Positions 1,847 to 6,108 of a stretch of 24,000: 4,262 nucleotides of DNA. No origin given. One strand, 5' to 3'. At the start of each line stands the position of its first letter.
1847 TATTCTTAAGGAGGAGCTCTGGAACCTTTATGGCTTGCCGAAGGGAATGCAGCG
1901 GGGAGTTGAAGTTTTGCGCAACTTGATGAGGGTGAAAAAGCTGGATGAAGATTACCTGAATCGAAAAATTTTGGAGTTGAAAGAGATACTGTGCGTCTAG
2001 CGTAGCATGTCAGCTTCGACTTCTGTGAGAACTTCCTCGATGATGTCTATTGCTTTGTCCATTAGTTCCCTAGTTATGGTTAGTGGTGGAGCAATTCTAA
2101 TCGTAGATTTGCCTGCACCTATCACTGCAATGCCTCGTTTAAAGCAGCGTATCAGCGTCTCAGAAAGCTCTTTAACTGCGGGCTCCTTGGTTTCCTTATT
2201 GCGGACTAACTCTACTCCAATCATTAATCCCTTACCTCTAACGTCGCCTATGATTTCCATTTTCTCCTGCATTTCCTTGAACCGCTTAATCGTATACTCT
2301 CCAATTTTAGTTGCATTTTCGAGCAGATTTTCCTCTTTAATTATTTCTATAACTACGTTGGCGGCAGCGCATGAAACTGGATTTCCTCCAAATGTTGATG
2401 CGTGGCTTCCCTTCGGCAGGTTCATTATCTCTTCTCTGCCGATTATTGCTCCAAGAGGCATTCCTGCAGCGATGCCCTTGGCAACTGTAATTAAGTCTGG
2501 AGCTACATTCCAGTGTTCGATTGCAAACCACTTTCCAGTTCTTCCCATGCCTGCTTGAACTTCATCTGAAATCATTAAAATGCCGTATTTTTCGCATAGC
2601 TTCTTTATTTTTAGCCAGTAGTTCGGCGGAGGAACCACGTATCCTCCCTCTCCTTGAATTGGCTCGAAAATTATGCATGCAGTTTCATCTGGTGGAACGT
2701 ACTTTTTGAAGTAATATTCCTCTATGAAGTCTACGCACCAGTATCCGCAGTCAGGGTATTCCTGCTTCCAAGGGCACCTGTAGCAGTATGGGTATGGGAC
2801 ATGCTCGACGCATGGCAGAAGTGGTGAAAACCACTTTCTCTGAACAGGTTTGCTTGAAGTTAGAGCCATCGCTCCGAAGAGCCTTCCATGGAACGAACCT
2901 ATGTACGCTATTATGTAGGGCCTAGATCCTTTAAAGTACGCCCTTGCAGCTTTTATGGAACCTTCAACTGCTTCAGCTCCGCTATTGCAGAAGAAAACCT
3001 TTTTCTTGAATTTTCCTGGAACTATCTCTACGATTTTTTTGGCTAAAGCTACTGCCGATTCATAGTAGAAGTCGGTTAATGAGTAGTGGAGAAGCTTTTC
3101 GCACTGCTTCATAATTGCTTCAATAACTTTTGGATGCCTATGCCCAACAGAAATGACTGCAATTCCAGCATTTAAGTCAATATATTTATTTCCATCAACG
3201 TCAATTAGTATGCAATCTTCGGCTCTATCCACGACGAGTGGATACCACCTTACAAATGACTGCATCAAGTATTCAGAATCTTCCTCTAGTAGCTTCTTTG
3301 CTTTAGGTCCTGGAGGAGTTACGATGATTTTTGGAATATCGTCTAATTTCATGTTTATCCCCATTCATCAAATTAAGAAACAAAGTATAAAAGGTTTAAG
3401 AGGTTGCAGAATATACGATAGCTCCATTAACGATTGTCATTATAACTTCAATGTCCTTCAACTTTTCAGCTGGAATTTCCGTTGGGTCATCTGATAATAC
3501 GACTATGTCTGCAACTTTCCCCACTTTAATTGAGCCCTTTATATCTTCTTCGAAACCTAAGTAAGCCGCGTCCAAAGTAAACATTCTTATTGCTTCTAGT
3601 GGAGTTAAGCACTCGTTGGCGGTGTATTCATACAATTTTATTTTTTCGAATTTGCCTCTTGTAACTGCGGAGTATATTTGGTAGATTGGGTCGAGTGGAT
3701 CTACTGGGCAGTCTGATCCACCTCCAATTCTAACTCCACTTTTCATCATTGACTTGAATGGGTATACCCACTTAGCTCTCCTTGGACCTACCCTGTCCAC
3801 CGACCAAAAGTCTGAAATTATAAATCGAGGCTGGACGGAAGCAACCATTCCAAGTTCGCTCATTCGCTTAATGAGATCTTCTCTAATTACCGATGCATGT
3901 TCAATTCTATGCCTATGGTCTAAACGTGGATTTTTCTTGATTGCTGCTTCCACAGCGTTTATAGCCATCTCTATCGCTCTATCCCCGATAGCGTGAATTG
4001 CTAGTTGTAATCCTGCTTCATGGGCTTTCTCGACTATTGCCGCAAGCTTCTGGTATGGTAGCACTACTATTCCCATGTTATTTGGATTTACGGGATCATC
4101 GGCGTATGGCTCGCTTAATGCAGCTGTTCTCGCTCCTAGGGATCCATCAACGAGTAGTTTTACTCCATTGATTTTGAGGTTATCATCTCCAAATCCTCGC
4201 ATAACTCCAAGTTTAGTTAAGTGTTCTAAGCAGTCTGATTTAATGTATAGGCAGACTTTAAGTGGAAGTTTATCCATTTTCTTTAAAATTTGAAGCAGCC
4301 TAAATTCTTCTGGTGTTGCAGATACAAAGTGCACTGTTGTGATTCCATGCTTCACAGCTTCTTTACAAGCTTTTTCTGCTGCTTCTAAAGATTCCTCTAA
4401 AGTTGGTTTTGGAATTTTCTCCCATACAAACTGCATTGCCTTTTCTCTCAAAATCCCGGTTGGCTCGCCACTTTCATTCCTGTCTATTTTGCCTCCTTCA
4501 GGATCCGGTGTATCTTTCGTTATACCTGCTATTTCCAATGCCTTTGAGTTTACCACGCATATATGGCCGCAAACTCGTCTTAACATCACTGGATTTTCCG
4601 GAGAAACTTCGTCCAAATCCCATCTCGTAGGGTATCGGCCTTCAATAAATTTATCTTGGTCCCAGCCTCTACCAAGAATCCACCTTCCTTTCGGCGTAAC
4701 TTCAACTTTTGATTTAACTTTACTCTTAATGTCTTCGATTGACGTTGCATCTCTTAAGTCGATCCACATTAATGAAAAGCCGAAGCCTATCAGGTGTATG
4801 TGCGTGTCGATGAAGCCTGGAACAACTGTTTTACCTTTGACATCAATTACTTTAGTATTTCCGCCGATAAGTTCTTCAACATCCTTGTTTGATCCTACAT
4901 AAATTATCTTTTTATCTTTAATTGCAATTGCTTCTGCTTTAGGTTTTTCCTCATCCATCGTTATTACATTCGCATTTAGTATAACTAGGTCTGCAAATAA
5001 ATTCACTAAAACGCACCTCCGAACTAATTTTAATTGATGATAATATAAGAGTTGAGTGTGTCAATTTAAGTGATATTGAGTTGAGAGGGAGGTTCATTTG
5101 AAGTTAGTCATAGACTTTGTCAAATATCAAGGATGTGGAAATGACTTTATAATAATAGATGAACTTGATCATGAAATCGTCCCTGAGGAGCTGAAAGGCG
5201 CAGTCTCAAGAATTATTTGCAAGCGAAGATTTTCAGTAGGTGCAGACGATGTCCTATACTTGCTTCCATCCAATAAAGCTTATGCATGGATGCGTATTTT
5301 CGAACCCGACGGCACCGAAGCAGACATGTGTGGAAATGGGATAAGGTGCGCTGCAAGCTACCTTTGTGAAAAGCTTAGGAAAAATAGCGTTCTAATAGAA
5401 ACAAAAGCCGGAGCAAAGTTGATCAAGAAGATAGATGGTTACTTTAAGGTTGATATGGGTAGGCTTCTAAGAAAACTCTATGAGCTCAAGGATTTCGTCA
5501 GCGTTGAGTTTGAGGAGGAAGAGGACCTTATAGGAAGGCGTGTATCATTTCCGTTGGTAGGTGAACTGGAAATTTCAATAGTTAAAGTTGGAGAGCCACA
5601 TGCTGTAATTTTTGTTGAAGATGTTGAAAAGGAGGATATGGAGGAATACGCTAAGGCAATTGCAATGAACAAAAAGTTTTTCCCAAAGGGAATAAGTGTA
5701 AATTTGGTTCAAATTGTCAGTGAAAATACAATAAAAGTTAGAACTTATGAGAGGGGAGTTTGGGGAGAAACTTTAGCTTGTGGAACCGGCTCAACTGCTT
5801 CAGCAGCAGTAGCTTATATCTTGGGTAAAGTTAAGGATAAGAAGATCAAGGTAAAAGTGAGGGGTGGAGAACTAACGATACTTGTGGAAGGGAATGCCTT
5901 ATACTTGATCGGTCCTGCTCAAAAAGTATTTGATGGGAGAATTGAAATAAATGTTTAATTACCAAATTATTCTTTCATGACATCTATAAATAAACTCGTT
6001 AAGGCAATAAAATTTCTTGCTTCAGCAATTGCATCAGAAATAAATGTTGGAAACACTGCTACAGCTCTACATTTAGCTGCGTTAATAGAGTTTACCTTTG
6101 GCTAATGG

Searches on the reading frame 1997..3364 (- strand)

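Call 12: search_protein_families(library=pfam, proteins=[window:1997-3364:-], max_evalue=0.00001)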
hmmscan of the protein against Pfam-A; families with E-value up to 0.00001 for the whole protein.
window:1997-3364:- (455 aa): 1 family
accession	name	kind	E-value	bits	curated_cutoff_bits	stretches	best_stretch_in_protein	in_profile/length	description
PF00202.27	Aminotran_3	-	2e-125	419.1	30.5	1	42-446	10-403/403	Aminotransferase class-III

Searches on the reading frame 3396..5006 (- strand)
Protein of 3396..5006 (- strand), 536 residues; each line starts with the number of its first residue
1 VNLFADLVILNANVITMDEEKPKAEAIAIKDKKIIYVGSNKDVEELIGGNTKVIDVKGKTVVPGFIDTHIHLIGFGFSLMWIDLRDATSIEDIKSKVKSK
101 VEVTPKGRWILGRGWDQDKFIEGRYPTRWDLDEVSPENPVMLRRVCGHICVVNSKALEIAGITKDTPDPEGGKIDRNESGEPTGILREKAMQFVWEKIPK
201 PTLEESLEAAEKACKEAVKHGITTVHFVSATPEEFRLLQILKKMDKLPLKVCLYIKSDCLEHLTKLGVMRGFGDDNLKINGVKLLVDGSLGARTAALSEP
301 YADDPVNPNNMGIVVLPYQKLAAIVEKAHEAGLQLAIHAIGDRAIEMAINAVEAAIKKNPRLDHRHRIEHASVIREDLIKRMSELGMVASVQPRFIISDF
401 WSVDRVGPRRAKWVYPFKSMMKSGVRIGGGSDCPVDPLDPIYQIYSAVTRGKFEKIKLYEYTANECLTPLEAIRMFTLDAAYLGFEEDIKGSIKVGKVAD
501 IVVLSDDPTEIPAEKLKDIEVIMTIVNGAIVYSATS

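Call 12: search_protein_families(library=pfam, proteins=[window:3396-5006:-], max_evalue=0.00001)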
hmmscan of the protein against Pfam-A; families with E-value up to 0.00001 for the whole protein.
window:3396-5006:- (536 aa): 2 families
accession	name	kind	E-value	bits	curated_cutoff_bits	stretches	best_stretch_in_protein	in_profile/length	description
PF07969.17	Amidohydro_3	-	1.6e-141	473.4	29.7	1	52-532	1-472/472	Amidohydrolase family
PF01979.26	Amidohydro_1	-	1.9e-25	90.3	25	1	204-531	32-345/345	Amidohydrolase family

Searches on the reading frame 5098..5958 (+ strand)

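Call 12: search_protein_families(library=pfam, proteins=[window:5098-5958:+], max_evalue=0.00001)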
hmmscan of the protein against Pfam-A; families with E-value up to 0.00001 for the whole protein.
window:5098-5958:+ (286 aa): 1 family
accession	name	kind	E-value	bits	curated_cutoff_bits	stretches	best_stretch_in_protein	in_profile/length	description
PF01678.24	DAP_epimerase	-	3.5e-55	185.7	34.7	2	162-277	3-121/121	Diaminopimelate epimerase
